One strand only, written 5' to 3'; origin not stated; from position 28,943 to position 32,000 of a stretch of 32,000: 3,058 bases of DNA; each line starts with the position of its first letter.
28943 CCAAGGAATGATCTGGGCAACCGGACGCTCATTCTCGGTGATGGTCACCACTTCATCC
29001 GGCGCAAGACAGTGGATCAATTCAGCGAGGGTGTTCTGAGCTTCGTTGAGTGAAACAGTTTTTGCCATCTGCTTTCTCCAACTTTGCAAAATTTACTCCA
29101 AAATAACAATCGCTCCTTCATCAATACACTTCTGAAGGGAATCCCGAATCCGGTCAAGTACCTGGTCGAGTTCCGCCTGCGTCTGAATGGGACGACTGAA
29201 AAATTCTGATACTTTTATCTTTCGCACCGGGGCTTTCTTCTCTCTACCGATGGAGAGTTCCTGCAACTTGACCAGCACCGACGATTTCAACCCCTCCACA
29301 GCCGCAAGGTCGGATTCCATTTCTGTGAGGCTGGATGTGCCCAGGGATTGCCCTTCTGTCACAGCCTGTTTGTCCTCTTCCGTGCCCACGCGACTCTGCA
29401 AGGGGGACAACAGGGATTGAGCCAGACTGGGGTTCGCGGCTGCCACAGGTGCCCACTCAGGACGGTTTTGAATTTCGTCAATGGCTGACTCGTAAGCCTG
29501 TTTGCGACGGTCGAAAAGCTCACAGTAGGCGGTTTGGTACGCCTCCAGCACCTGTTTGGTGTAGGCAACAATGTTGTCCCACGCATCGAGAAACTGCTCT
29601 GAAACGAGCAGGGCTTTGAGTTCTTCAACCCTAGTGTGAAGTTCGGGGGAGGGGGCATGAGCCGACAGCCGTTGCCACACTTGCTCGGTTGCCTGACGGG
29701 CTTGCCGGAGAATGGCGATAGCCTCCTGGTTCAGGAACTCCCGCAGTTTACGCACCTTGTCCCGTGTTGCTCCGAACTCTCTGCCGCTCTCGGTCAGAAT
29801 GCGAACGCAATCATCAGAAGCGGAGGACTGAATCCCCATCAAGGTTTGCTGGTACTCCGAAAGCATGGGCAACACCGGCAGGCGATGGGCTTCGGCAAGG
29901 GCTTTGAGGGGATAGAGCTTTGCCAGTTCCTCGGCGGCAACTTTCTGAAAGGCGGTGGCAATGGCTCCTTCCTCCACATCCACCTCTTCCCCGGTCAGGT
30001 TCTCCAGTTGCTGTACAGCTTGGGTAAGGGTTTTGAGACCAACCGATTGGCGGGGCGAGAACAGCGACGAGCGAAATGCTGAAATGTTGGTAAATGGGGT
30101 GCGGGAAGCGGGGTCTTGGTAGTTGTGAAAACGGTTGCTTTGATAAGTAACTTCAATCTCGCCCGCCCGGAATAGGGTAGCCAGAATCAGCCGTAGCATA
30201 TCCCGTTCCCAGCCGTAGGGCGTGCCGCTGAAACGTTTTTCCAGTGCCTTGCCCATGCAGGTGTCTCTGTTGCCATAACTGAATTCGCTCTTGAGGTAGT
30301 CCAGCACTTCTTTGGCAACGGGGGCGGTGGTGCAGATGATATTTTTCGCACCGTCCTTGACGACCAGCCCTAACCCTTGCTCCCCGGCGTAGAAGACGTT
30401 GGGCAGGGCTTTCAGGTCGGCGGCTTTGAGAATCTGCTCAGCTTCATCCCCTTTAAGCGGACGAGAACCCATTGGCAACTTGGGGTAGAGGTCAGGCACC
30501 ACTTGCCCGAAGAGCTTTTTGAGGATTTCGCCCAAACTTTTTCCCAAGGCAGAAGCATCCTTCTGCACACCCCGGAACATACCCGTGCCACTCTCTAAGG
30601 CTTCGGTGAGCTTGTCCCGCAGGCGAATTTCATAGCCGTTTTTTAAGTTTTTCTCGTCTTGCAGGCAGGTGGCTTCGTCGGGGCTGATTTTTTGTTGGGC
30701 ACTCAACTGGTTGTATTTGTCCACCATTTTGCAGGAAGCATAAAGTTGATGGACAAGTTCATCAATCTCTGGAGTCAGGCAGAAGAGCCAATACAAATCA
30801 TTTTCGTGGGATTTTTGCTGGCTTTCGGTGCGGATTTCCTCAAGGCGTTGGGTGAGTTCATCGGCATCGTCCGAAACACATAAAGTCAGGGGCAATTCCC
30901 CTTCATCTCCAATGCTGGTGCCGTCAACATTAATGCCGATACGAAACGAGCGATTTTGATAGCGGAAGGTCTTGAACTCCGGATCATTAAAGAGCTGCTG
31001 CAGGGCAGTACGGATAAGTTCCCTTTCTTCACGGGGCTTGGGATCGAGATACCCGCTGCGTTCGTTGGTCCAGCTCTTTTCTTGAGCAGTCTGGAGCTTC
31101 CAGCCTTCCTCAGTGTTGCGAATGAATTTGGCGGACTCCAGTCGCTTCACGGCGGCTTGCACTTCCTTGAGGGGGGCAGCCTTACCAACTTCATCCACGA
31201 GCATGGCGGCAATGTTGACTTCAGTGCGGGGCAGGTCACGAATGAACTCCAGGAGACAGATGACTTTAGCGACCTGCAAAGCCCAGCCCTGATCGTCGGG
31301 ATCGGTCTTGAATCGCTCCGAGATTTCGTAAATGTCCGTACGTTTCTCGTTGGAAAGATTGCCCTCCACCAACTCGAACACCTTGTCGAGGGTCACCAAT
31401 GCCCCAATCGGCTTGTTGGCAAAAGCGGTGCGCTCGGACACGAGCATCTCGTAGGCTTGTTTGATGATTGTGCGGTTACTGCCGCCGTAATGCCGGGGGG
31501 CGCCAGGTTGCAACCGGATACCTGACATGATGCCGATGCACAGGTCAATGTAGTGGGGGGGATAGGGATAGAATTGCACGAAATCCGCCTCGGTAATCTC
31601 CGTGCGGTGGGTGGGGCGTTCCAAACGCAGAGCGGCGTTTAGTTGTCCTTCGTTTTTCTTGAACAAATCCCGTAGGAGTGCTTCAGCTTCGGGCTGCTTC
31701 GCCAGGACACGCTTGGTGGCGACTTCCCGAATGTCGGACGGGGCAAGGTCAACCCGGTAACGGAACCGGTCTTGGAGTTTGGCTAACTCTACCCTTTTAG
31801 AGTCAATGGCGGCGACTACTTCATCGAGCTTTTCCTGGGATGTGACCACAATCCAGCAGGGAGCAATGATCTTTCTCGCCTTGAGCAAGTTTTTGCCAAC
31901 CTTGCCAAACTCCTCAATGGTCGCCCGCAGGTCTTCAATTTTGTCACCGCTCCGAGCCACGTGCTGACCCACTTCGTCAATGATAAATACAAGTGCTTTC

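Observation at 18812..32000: Type 1 BREX operon with PIN/Phd toxin-antitoxin cassettes inserted at both internal gene junctions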

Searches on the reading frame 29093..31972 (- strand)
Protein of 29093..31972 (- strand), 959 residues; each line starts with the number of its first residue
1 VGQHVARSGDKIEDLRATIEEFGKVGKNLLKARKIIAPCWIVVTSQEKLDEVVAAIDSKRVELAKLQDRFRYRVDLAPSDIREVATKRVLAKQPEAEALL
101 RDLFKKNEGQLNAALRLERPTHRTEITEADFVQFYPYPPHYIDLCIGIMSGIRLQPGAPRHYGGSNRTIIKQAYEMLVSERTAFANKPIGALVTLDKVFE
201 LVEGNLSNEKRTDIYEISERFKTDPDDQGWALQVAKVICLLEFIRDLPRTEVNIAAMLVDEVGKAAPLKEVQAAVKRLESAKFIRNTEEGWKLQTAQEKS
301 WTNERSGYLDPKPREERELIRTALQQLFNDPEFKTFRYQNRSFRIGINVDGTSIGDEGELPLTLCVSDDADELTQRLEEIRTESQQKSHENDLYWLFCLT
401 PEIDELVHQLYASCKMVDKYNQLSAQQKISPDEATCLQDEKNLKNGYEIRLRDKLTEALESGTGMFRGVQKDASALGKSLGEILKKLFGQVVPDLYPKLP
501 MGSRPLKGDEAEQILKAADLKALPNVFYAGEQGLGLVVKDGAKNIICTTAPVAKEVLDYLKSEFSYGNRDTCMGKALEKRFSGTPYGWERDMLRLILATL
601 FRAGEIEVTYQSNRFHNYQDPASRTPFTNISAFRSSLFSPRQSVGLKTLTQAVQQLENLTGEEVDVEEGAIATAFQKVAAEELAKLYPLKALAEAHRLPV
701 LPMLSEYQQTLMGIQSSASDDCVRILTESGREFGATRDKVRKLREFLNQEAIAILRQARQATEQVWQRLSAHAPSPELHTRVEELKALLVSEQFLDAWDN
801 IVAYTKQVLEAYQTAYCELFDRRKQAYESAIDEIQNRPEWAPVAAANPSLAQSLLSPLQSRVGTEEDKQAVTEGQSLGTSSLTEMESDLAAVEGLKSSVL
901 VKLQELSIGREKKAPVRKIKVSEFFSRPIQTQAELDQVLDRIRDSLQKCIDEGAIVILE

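Call 9: search_protein_families(library=padloc, proteins=[window:29093-31972:-], max_evalue=0.001)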
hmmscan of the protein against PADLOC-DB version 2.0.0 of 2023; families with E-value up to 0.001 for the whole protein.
window:29093-31972:- (959 aa): 10 families
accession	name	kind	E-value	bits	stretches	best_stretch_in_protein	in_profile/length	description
PDLC02476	BrxC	-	1.1e-139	465.1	1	1-958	265-1179/1180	BrxC-PglY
PDLC02471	BrxC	-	8.5e-74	247.4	1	2-958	264-1189/1190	BrxC-PglY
PDLC02486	BrxC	-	8.9e-73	243.7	1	3-956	283-1204/1207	BrxC-PglY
PDLC02483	BrxC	-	4.2e-67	225.1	1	39-935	296-1177/1212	BrxC-PglY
PDLC02479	BrxC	-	9.1e-53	177.8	1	39-958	288-1172/1172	BrxC-PglY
PDLC02489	BrxC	-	3.3e-26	89.7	1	60-957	309-1145/1146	BrxC-PglY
PDLC02493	BrxC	-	4e-23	79.5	1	35-665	280-897/1215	BrxC-PglY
PDLC02491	BrxC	-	2.2e-18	63.9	1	39-300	303-561/794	BrxC-PglY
PDLC02474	BrxC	-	2.1e-14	50.6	1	41-290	304-563/1223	BrxC-PglY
PDLC02484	BrxC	-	7e-12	42.1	1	4-217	277-480/1186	BrxC-PglY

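Call 40: search_protein_families(library=ncbifam, proteins=[window:29093-31972:-], max_evalue=0.001)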
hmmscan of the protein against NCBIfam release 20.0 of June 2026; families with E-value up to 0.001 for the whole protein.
window:29093-31972:- (959 aa): 1 family
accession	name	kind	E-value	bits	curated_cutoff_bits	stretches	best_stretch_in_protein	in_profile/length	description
NF033441.0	BREX_BrxC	hypoth_equivalog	1.8e-133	447.1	400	1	2-946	262-1172/1173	BREX system P-loop protein BrxC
